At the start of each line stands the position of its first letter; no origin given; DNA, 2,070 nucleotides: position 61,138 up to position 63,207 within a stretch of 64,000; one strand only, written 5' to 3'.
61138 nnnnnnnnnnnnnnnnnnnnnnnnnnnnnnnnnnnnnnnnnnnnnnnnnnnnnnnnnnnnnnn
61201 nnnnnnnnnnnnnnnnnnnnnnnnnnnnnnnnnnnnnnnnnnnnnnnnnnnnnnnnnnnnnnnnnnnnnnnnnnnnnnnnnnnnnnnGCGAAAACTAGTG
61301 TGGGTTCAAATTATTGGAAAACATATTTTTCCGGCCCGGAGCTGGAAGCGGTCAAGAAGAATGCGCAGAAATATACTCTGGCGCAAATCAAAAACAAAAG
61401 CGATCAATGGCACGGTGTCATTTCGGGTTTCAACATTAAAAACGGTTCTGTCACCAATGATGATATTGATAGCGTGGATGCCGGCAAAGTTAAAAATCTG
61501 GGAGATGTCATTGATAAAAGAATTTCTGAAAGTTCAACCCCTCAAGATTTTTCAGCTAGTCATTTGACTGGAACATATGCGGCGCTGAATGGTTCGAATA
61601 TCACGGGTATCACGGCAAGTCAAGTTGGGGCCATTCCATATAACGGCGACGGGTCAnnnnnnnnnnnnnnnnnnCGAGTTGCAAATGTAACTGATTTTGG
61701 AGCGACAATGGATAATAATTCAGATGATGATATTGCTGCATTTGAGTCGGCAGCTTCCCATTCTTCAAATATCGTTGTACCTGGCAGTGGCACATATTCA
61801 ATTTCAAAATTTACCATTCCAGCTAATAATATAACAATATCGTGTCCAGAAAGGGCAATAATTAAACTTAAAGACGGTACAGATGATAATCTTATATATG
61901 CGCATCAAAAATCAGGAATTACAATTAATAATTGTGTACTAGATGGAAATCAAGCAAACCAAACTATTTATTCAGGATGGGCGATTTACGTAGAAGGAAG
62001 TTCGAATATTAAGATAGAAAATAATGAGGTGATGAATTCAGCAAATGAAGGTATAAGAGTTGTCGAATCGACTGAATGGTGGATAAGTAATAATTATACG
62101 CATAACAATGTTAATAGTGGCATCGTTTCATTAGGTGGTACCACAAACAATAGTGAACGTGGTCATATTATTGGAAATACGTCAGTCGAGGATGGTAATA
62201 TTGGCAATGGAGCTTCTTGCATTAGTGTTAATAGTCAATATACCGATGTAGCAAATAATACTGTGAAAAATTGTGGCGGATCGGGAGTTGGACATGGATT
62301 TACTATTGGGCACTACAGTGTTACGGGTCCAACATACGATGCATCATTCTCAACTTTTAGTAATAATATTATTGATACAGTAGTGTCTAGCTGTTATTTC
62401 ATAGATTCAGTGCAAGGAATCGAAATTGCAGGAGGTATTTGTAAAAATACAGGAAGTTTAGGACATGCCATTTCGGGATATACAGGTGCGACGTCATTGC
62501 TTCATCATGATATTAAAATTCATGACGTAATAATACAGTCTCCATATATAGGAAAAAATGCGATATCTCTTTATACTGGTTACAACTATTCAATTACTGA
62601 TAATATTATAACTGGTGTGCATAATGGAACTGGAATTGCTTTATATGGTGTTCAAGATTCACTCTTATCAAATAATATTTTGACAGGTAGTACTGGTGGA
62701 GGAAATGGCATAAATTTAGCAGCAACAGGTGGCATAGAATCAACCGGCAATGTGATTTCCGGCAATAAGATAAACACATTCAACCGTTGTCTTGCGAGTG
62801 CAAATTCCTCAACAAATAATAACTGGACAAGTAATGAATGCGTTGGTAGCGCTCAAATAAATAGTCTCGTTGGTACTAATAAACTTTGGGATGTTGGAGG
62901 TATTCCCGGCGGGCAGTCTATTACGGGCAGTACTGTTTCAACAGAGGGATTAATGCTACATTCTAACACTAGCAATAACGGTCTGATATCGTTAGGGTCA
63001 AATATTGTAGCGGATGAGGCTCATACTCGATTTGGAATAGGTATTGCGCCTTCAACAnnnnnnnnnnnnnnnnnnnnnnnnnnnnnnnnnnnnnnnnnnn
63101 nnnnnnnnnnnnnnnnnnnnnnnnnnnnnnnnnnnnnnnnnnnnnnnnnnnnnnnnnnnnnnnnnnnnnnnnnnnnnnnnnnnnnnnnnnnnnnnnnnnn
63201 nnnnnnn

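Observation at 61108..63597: (CT)12 microsatellite in the 5' end of a large beta-helix surface protein: candidate slipped-strand phase-variation switch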

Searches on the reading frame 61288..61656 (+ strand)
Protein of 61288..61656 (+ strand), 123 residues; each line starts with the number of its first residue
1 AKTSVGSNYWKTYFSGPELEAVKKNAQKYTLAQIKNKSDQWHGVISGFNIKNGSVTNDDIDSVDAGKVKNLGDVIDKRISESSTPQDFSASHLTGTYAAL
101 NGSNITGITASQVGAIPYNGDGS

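Call 20: find_related_loci(query=A1, collection=genome_contigs, flank=3000)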
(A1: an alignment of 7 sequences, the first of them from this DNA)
Query A1 (123 aa) in genome_contigs; peptide patterns used: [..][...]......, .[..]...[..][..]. (x = any residue, [..] = any of these).
250 stretches matched a pattern; 4 encode a relative of the query (tblastn E <= 1e-3); 4 distinct loci.
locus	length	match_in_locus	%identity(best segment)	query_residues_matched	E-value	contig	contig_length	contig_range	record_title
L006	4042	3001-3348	56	7-120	2e-39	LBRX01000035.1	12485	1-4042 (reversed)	MAG: Candidatus Moranbacteria bacterium GW2011_GWE2_36_40 US16_C0035, whole genome shotgun sequence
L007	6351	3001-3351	51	2-113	4e-33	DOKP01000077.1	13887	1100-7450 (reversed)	MAG TPA_asm: Candidatus Moraniibacteriota bacterium isolate UBA9337 contig_1317, whole genome shotgun sequence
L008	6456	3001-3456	37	1-113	2e-25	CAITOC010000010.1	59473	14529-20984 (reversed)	MAG: Candidatus Moranbacteria bacterium isolate MJ130702B_bin-413 genome assembly, contig: bin-413:10/88, whole genome s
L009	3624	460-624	62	1-55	3e-19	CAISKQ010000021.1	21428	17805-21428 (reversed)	uncultured bacterium isolate LJ_bin-4100 genome assembly, contig: bin-4100:21/67, whole genome shotgun sequence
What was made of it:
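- On Moranbacteria 'YWKTYFS...CTW' modular surface-protein family (unnamed, defined here): Genome titles naming Moranbacteria are in call 20.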

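Call 21: find_related_loci(query=A1, collection=metagenome_contigs, flank=3000)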
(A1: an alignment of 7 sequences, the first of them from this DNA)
Query A1 (123 aa) in metagenome_contigs; peptide patterns used: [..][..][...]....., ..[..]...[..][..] (x = any residue, [..] = any of these).
599 stretches matched a pattern (row limit reached: there are more); 10 encode a relative of the query (tblastn E <= 1e-3); 10 distinct loci.
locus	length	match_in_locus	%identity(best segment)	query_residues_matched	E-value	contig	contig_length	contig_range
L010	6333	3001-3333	78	1-108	3e-54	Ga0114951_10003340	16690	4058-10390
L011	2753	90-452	60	2-120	8e-43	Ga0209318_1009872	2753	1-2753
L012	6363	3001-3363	57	2-120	2e-40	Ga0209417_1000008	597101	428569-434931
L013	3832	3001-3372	52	7-120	2e-39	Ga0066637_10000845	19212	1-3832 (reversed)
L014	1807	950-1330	50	4-120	2e-39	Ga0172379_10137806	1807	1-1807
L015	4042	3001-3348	56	7-120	5e-39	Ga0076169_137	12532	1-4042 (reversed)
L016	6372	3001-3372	50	7-120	9e-38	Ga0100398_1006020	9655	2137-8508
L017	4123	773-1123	51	2-113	1e-32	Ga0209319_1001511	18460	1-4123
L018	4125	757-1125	45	3-113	7e-28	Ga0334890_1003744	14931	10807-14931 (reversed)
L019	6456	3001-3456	37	1-113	5e-25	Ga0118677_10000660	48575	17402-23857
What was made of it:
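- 61285..61656 (+): Family-conserved N-terminal domain (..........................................), about 125 aa. It was used to retrieve 14 related loci (calls 20, 21).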

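Call 56: find_homologous_proteins(query=A1, max_evalue=0.00001)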
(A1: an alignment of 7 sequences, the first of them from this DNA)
Query A1 (7 sequences) (123 aa, profile of the alignment): 3 proteins with E <= 0.00001 among 3859 candidates.
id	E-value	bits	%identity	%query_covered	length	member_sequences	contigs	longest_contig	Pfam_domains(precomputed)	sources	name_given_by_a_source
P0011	1.0e-36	144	62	67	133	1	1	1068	-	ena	-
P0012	6.4e-27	112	49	59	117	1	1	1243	-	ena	-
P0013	9.4e-20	89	62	45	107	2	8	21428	-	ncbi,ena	-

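Call 57: find_related_loci(query=A1, collection=viral_contigs, flank=2000)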
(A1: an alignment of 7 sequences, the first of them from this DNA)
Query A1 (123 aa) in viral_contigs; peptide patterns used: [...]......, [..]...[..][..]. (x = any residue, [..] = any of these).
379 stretches matched a pattern, but none encodes a relative of the query by tblastn (E <= 1e-3).
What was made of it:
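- Tried and rejected: A viral-contig scan with the N-domain found no relatives, so there is no evidence that the family is phage-borne (call 57).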

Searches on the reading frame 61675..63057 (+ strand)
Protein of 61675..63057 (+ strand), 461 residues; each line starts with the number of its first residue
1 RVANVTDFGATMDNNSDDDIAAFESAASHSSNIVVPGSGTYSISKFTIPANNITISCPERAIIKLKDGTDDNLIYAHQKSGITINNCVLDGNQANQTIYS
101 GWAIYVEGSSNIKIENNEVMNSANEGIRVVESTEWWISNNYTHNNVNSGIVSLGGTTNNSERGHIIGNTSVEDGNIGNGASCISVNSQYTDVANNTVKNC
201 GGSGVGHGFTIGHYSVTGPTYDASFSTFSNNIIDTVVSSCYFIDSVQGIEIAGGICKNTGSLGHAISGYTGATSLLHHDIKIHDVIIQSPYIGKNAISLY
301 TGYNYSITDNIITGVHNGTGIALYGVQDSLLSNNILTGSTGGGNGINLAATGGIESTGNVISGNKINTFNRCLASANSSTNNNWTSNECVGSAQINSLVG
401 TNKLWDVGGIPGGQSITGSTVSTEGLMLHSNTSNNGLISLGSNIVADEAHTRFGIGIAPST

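Call 32: find_homologous_proteins(query=window:61675-63057:+)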
Query window:61675-63057:+: 8000 candidates shared short words with the query, none scored E <= 0.001.
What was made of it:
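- Tried and rejected: The word-indexed homology search with the central domain found nothing (call 32).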

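Call 60: search_protein_representatives(protein=window:61675-63057:+)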
Query: 461 residues. Proteins with E-value up to 0.001 (for the whole library): 76; up to 1e-10: 2; up to 1e-30: 1. The best 76 are listed.
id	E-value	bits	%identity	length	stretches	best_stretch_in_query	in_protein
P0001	2.4e-293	989.3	100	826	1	1-461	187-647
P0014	7.1e-11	58.2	38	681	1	2-129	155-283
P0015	1.3e-10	57.3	30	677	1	4-213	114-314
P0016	1.8e-10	56.9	38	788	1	8-187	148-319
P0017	2.4e-10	56.5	34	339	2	1-173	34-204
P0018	8.5e-10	54.7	33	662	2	10-232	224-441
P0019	7.5e-09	51.6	40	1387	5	2-51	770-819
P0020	7.9e-09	51.5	37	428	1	18-198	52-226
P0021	1.2e-08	50.9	35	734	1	9-184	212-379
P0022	1.9e-08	50.2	34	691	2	107-205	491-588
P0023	3.7e-08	49.3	33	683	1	3-264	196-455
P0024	1.1e-07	47.7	31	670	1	4-168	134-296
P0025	2.3e-07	46.7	31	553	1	16-244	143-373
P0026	2.7e-07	46.5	36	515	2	5-139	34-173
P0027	4.3e-07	45.8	33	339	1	6-151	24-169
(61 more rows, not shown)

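Call 61: search_protein_families(library=pfam, proteins=[P0014, P0015, P0016, P0017, P0018, P0020, P0021, P0023, P0024, P0025], max_evalue=0.001)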
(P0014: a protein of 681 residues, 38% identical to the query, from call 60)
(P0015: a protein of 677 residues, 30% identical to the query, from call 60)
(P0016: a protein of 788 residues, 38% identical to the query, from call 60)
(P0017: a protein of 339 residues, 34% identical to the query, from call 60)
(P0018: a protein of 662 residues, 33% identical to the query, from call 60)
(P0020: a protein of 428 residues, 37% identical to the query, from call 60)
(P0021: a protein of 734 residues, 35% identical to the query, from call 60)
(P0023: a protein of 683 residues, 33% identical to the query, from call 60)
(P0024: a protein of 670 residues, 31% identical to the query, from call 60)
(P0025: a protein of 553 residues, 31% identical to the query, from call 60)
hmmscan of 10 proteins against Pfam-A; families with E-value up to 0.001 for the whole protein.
P0014 (681 aa): 2 families
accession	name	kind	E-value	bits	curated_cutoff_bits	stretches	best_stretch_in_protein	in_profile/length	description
PF12708.12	Pect-lyase_RHGA_epim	-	1.3e-09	38.6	27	1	155-354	1-204/213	Rhamnogalacturonase A/epimerase, pectate lyase-like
PF13229.12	Beta_helix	-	7e-07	29.4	25.9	1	257-432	2-154/158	Right handed beta helix region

P0015 (677 aa): 3 families
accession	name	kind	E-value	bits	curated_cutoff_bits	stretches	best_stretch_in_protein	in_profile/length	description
PF13229.12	Beta_helix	-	1.3e-18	67.6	25.9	2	214-374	3-152/158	Right handed beta helix region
PF12708.12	Pect-lyase_RHGA_epim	-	4.7e-14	53.1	27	1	114-244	3-154/213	Rhamnogalacturonase A/epimerase, pectate lyase-like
PF05048.19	NosD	-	0.00031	20.7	23.6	0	205-331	32-151/212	Periplasmic copper-binding protein (NosD)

P0016 (788 aa): 0 families

P0017 (339 aa): 5 families
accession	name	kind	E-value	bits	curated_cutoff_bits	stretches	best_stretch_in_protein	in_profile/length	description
PF13229.12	Beta_helix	-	7e-16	58.7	25.9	1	137-290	2-135/158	Right handed beta helix region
PF12708.12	Pect-lyase_RHGA_epim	-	1.8e-15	57.8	27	1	36-268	2-192/213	Rhamnogalacturonase A/epimerase, pectate lyase-like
PF05048.19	NosD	-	6.7e-11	42.5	23.6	1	96-209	40-154/212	Periplasmic copper-binding protein (NosD)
PF08480.16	Disaggr_assoc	-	1.2e-06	29.1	22.6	1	145-262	3-107/194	Disaggregatase related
PF12218.14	End_N_terminal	-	0.00028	21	26.3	0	43-79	1-37/67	N terminal extension of bacteriophage endosialidase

P0018 (662 aa): 2 families
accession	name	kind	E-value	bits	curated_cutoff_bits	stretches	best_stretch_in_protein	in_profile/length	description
PF13229.12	Beta_helix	-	1.5e-21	77.2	25.9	3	283-378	39-135/158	Right handed beta helix region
PF05048.19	NosD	-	9.8e-13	48.5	23.6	2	514-640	15-174/212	Periplasmic copper-binding protein (NosD)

P0020 (428 aa): 2 families
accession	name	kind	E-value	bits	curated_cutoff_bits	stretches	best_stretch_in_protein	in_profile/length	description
PF13229.12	Beta_helix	-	2.4e-51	173.9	25.9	3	138-292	1-157/158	Right handed beta helix region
PF05048.19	NosD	-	2e-40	138.9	23.6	3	230-367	39-167/212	Periplasmic copper-binding protein (NosD)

P0021 (734 aa): 2 families
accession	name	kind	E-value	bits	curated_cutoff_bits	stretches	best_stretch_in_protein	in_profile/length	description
PF05048.19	NosD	-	1e-31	110.5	23.6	3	410-531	42-152/212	Periplasmic copper-binding protein (NosD)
PF13229.12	Beta_helix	-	6.5e-24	84.8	25.9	2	417-579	11-158/158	Right handed beta helix region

P0023 (683 aa): 3 families
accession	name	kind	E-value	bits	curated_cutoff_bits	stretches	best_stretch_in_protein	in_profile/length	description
PF13229.12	Beta_helix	-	2e-27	96.2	25.9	3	268-421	6-139/158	Right handed beta helix region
PF05048.19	NosD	-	1.9e-19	70.4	23.6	3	522-659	44-168/212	Periplasmic copper-binding protein (NosD)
PF12708.12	Pect-lyase_RHGA_epim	-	2.4e-18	67.1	27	1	196-415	2-204/213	Rhamnogalacturonase A/epimerase, pectate lyase-like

P0024 (670 aa): 3 families
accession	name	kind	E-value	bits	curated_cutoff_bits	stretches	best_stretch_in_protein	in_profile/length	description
PF13229.12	Beta_helix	-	1.4e-23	83.7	25.9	3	237-404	7-157/158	Right handed beta helix region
PF05048.19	NosD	-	1.1e-19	71.1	23.6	2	206-365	16-156/212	Periplasmic copper-binding protein (NosD)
PF12708.12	Pect-lyase_RHGA_epim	-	1.3e-13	51.7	27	1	132-314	1-173/213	Rhamnogalacturonase A/epimerase, pectate lyase-like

P0025 (553 aa): 2 families
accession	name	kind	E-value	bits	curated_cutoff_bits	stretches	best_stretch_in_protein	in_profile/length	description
PF13229.12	Beta_helix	-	1.2e-15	57.9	25.9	4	221-310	38-124/158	Right handed beta helix region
PF05048.19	NosD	-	3.5e-10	40.1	23.6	1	302-384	61-131/212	Periplasmic copper-binding protein (NosD)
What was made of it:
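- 61675..62859 (+): Right-handed parallel beta-helix domain of the pectate-lyase superfamily. In this family it is specific to this gene. Relatives carry PF13229 plus PF12708 (calls 60, 61).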

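Call 72: predict_structure(alignment_id=A4)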
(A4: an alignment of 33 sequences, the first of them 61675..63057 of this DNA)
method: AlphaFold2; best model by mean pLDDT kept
length: 461 residues; sequences in the alignment: 33
mean_pLDDT: 78.1   pTM: 0.81
mean pLDDT of the five models: 78.1, 77.3, 77.1, 75.9, 75.4
residues with pLDDT >= 90: 195; 70-90: 125; 50-70: 69; < 50: 72
segments of 3 or more residues with pLDDT < 50: 209-215, 224-237, 397-412, 422-427, 429-437, 447-461
pLDDT, mean of each block of 10 residues (from residue 1): 93 85 97 95 97 97 95 98 98 91 97 99 97 97 96 85 92 79 87 82 65 49 40 42 70 74 59 70 84 81 93 87 93 90 85 88 89 81 85 52 30 50 47 48 48 42 32
secondary structure, 60 per line:
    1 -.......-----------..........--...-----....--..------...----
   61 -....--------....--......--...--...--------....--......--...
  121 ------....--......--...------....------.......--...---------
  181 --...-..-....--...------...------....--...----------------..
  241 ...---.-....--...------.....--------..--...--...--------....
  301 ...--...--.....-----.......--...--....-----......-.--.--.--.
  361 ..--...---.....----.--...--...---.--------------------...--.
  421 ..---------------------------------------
elements in order: E2-4 H5-8 H20-29 E32-34 E40-43 E54-56 E62-65 E74-77 E80-85 E88-90 E104-107 E110-115 E118-120 E127-130 E133-138 E141-143 E150-153 E160-166 E169-171 E183-185 E190-193 E196-198 E205-207 E214-217 E220-222 E239-243 E249-252 E255-257 E264-268 E281-283 E286-288 E297-303 E306-308 E311-315 E321-327 E330-332 E335-338 E344-349 E360-362 E365-367 E371-375 E383-385 E388-390 E415-417 E420-422
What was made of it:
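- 61675..62859 (+): AF2 model pTM 0.81 (call 72).
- On Pectate-lyase-superfamily right-handed beta-helix proteins: The AF2 model has pLDDT 78 and pTM 0.81 (call 72).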

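Call 75: fold_search(model_id=the predicted structure, library=pdb)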
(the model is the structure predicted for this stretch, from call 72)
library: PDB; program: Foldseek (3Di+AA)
matches with E <= 10: 571; with E <= 0.001: 171
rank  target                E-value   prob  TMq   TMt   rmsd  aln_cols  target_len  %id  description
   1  5lw3                  2.1e-10  1.00  0.45  0.53   7.9       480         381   15  Azotobacter vinelandii Mannuronan C-5 epimerase AlgE6 A-module (released 2017-10-25)
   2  2pyg_A                2.7e-09  1.00  0.52  0.63   8.0       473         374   16  Azotobacter vinelandii Mannuronan C-5 epimerase AlgE4 A-module (released 2008-05-27)
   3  2pyg_B                3.4e-09  1.00  0.48  0.58   9.2       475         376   15  Azotobacter vinelandii Mannuronan C-5 epimerase AlgE4 A-module (released 2008-05-27)
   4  2pyh_A                4.6e-09  1.00  0.39  0.47  11.2       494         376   16  Azotobacter vinelandii Mannuronan C-5 epimerase AlgE4 A-module complexed with mannuronan trisaccharide (released 2008-05-27)
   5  2pyh_B                1.1e-08  1.00  0.48  0.57   7.8       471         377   15  Azotobacter vinelandii Mannuronan C-5 epimerase AlgE4 A-module complexed with mannuronan trisaccharide (released 2008-05-27)
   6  8ja4                  1.5e-08  1.00  0.46  0.44   9.3       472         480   15  Structure of the alginate epimerase/lyase (released 2024-05-08)
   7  8jaz_A                3.7e-08  1.00  0.46  0.44   7.2       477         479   15  Structure of the alginate epimerase/lyase complexed with di-mannuronic acid (released 2024-05-08)
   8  4mr0_A                7.7e-08  1.00  0.48  0.48   7.8       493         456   14  Crystal structure of PfbA, a surface adhesin of Streptococcus pneumoniae (released 2014-02-05)
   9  3gq7                  8.0e-08  1.00  0.50  0.39  14.3       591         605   14  Crystal Structure of the Bacteriophage Phi29 Gene Product 12 N-terminal Fragment (released 2009-05-26)
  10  8yk2_B                1.3e-07  1.00  0.55  0.40   7.4       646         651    8  Blood group B alpha-1,3-galactosidase AgaBb from Bifidobacterium bifidum, construct T7-tag_24-700 (released 2024-07-10)
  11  3suc                  1.8e-07  1.00  0.63  0.39   9.0       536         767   15  Crystal structure of the pre-mature bacteriophage phi29 gene product 12 (released 2011-08-03)
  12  3gq8                  1.9e-07  1.00  0.59  0.46   6.9       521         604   16  Crystal Structure of the Bacteriophage phi29 gene product 12 N-terminal fragment in complex with 2-(N-cyclohexylamino)et (released 2009-05-26)
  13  8yk2_A                2.0e-07  1.00  0.54  0.40   7.5       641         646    8  Blood group B alpha-1,3-galactosidase AgaBb from Bifidobacterium bifidum, construct T7-tag_24-700 (released 2024-07-10)
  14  7b8b_A                3.0e-07  1.00  0.36  0.43  12.2       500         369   12  ADPG2 - ENDOPOLYGALACTURONASE FROM ARABIDOPSIS THALIANA (released 2022-06-22)
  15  8yk1_A                3.3e-07  1.00  0.54  0.32   8.0       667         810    8  Blood group B alpha-1,3-galactosidase AgaBb from Bifidobacterium bifidum, construct 23-844 (released 2024-07-10)
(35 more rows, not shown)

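Call 76: fold_search(model_id=the predicted structure, library=viral)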
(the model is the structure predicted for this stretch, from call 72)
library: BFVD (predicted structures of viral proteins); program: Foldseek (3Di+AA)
matches with E <= 10: 1059; with E <= 0.001: 341
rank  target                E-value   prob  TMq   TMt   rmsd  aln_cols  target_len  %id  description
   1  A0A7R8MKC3            1.4e-11  1.00  0.63  0.39   6.8       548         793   15  Putative EPS-depolymerase [Klebsiella phage vB_KvM-Eowyn]
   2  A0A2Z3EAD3            3.1e-11  1.00  0.68  0.50   6.1       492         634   19  (no name in the UniProt tables at hand)
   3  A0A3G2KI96            1.2e-10  1.00  0.66  0.54   6.3       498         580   13  Glycosidase [Arthrobacter phage Peas]
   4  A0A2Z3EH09            2.6e-10  1.00  0.58  0.33   8.3       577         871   13  (no name in the UniProt tables at hand)
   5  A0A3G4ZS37            2.7e-10  1.00  0.30  0.20  19.5       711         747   13  Right handed beta helix domain-containing protein [Edafosvirus sp.]
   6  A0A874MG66            3.4e-10  1.00  0.69  0.37   5.2       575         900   14  Pectate lyase superfamily protein domain-containing protein [Synechococcus phage S-SRP01]
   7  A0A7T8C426            5.4e-10  1.00  0.37  0.30  12.3       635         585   15  (no name in the UniProt tables at hand)
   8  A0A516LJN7            9.3e-10  1.00  0.53  0.40   8.2       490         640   18  (no name in the UniProt tables at hand)
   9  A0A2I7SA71            1.2e-09  1.00  0.43  0.34  12.1       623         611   16  (no name in the UniProt tables at hand)
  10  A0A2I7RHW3            2.2e-09  1.00  0.56  0.44  11.3       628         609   11  (no name in the UniProt tables at hand)
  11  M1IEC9                2.3e-09  1.00  0.64  0.55   7.8       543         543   15  Putative tailspike, beta-helical glycoside [Bacillus phage Finn]
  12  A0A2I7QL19            2.7e-09  1.00  0.60  0.50   6.7       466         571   16  (no name in the UniProt tables at hand)
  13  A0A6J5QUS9            3.4e-09  1.00  0.46  0.32  10.5       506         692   13  Pectate lyase superfamily protein [uncultured Caudovirales phage]
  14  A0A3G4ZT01            3.7e-09  1.00  0.51  0.55   6.5       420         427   16  Right handed beta helix domain-containing protein [Edafosvirus sp.]
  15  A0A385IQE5            4.3e-09  1.00  0.71  0.58   6.7       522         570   14  Tail spike protein [Escherichia phage LL11]
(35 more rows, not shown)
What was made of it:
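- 61675..62859 (+): Foldseek matches AlgE4/AlgE6, PfbA, phi29 gp12, CBA120 TSP3 and phage depolymerases (calls 75, 76).
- On Pectate-lyase-superfamily right-handed beta-helix proteins: There are 171 PDB matches with E<=1e-3, led by AlgE6/AlgE4, PfbA, phi29 gp12 and TSP3 (call 75), and 341 viral matches (call 76).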
